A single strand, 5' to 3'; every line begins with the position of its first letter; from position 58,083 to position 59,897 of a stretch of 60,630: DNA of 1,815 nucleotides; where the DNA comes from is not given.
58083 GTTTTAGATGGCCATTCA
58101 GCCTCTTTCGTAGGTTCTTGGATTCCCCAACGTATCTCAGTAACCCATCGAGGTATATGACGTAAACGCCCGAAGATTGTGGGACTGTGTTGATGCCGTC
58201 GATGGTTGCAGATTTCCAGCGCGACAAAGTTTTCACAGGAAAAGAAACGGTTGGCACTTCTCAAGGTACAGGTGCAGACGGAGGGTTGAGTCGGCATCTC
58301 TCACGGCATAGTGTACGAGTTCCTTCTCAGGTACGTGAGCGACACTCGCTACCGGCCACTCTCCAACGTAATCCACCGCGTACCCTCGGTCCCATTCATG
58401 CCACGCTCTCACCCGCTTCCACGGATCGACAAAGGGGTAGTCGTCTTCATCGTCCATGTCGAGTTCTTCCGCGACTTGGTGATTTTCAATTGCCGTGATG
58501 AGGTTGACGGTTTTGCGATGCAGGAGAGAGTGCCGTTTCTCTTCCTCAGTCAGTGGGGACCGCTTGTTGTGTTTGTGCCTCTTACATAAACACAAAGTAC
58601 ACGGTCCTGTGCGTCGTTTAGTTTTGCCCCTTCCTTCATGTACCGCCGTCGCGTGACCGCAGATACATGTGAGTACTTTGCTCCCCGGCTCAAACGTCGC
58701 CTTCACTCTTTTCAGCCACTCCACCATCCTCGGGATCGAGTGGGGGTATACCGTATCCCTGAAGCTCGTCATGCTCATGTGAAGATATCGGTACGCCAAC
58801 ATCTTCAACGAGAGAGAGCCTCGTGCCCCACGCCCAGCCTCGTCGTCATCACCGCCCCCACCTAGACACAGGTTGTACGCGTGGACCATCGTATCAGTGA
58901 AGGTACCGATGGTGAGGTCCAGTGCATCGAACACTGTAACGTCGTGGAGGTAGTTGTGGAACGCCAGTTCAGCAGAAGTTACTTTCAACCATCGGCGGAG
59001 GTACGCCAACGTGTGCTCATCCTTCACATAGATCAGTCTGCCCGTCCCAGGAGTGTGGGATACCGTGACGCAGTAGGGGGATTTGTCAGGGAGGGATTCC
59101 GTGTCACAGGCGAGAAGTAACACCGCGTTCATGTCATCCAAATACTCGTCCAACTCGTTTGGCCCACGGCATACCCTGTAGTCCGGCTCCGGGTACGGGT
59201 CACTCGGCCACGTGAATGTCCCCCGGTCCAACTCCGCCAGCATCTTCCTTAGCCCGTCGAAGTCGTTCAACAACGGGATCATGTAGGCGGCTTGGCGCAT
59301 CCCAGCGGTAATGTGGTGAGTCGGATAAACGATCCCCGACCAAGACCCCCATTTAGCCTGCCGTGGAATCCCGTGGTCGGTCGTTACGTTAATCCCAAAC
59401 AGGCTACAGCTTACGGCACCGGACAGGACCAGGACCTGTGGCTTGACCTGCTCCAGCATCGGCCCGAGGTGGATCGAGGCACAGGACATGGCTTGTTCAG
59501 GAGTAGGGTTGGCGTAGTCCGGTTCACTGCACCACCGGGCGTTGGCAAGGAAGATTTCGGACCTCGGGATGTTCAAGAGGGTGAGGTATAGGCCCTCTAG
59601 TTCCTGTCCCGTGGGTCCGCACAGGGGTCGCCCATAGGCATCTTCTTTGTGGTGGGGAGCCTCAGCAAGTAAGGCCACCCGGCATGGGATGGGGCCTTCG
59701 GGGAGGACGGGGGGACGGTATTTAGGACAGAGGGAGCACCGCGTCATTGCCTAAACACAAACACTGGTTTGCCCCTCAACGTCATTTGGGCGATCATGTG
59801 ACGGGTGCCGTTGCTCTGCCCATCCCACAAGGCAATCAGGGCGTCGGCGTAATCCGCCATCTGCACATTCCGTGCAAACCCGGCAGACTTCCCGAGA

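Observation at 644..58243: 13-nt motif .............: 12 exact copies, locked to gene direction and parked just upstream of start codons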

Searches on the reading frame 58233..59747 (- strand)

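Call 7: search_protein_families(library=pfam, proteins=[window:58233-59747:-], max_evalue=0.001)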
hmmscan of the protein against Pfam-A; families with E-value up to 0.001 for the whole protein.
window:58233-59747:- (504 aa): 2 families
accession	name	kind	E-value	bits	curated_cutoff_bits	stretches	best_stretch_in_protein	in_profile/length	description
PF03167.25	UDG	-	2.6e-08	34.5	24.3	1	16-146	2-118/141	Uracil DNA glycosylase superfamily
PF01612.26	DNA_pol_A_exo1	-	6e-07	29.9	23.6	0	195-326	6-132/173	3'-5' exonuclease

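Call 8: search_protein_families(library=phrogs, proteins=[window:58233-59747:-], max_evalue=0.00001)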
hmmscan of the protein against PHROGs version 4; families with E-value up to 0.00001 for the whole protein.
window:58233-59747:- (504 aa): 1 family
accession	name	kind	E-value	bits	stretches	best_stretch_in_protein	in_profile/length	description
phrog_17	-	DNA, RNA and nucleotide metabolism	7.4e-12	45.1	1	93-497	557-826/1445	DNA polymerase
